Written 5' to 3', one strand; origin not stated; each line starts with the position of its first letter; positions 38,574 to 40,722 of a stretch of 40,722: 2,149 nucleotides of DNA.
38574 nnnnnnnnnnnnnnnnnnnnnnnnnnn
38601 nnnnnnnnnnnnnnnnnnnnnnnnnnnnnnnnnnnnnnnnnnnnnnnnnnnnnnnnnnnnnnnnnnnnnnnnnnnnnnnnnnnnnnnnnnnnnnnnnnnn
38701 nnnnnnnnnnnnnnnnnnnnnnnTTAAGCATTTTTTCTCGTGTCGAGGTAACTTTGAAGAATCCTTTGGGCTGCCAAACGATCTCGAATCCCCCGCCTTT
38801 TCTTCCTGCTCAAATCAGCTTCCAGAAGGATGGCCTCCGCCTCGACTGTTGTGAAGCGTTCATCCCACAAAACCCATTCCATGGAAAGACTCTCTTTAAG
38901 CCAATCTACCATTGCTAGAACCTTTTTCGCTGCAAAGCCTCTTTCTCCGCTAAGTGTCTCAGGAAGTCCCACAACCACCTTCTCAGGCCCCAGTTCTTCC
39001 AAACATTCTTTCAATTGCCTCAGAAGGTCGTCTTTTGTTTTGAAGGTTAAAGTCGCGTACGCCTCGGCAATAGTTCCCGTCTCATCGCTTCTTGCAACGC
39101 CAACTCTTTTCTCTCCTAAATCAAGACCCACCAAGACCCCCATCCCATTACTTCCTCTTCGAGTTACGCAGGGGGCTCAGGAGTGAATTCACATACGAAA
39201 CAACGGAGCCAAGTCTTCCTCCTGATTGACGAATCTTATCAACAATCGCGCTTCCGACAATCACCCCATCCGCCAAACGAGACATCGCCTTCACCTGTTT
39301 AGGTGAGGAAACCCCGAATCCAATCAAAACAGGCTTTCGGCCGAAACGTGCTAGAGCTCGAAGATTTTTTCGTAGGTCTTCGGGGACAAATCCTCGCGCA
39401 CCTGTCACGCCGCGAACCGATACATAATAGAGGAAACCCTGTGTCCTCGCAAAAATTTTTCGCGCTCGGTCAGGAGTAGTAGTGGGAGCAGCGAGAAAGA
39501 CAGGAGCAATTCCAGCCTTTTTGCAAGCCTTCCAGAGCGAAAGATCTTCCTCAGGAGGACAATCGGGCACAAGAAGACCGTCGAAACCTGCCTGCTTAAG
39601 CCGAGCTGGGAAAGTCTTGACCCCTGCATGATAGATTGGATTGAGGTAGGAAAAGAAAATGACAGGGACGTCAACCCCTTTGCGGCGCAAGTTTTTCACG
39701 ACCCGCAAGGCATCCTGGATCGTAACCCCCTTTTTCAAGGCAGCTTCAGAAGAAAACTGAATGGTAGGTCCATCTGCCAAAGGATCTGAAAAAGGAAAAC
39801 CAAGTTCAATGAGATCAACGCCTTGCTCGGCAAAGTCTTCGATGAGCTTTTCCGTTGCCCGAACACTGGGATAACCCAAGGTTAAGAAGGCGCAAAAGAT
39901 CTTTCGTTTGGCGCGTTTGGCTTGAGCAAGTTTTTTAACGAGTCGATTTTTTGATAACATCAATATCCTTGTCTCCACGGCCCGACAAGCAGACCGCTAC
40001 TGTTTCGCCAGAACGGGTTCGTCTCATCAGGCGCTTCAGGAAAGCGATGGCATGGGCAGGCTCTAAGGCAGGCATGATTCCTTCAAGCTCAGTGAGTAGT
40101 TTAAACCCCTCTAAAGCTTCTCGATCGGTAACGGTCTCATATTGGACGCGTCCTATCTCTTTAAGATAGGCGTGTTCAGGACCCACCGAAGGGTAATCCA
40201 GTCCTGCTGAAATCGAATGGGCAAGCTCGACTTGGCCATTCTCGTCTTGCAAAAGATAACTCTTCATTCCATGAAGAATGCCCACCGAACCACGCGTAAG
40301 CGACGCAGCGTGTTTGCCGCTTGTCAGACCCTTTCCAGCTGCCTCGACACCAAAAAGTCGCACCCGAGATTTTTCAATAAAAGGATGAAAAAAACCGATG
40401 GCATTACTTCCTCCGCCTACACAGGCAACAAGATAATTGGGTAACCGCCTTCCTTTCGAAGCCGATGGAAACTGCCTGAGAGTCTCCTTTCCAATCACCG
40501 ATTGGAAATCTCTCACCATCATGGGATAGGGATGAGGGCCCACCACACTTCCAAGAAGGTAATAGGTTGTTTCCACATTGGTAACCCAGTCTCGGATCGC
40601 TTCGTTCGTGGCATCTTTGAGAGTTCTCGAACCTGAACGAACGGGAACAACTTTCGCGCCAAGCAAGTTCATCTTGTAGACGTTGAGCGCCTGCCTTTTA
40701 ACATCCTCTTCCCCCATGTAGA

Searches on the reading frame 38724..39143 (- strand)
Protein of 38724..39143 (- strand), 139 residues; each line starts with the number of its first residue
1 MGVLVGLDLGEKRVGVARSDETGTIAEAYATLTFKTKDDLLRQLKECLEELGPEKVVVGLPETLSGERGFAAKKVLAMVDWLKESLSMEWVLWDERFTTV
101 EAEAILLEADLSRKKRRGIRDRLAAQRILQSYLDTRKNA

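Call 52: find_encoding_contigs(protein=window:38724-39143:-, flank=10000, max_places=6)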
Protein window:38724-39143:- (139 aa): 2 contigs read that carry it; 2 places shown.
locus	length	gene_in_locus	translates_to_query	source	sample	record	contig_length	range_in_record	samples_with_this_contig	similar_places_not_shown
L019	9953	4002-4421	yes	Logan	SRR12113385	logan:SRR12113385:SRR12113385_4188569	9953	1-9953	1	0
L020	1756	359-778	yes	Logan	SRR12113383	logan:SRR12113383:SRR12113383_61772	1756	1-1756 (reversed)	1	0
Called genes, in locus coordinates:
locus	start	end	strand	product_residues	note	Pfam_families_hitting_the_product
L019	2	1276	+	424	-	?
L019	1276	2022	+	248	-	PF13414:TPR_11 (weak), PF13432:TPR_16 (weak), PF00515:TPR_1 (weak), PF07719:TPR_2 (weak), PF06347:SH3_4, PF08239:SH3_3 (weak)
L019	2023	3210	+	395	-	PF00291:PALP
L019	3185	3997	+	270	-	PF00290:Trp_syntA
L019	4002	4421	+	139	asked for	PF03652:RuvX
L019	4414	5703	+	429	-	PF00675:Peptidase_M16, PF05193:Peptidase_M16_C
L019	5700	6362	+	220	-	PF00834:Ribul_P_3_epim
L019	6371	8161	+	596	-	PF00009:GTP_EFTU, PF22042:EF-G_D2 (weak), PF03144:GTP_EFTU_D2, PF00679:EFG_C, PF06421:LepA_C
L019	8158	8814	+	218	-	PF10502:Peptidase_S26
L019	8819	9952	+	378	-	?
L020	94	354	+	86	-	PF00290:Trp_syntA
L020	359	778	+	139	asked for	PF03652:RuvX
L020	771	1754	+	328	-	?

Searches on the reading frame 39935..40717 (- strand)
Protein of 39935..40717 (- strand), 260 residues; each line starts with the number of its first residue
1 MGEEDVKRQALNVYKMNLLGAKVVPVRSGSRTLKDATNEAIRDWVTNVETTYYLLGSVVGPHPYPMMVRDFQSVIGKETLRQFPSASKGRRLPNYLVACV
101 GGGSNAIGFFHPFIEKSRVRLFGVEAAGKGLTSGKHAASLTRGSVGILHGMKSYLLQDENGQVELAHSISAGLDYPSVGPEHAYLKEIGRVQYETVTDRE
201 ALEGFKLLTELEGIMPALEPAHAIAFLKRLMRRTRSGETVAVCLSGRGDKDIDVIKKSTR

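Call 39: find_encoding_contigs(protein=window:39935-40717:-, flank=10000, max_places=6)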
Protein window:39935-40717:- (260 aa): no gene with exactly this product is on record in the collection.
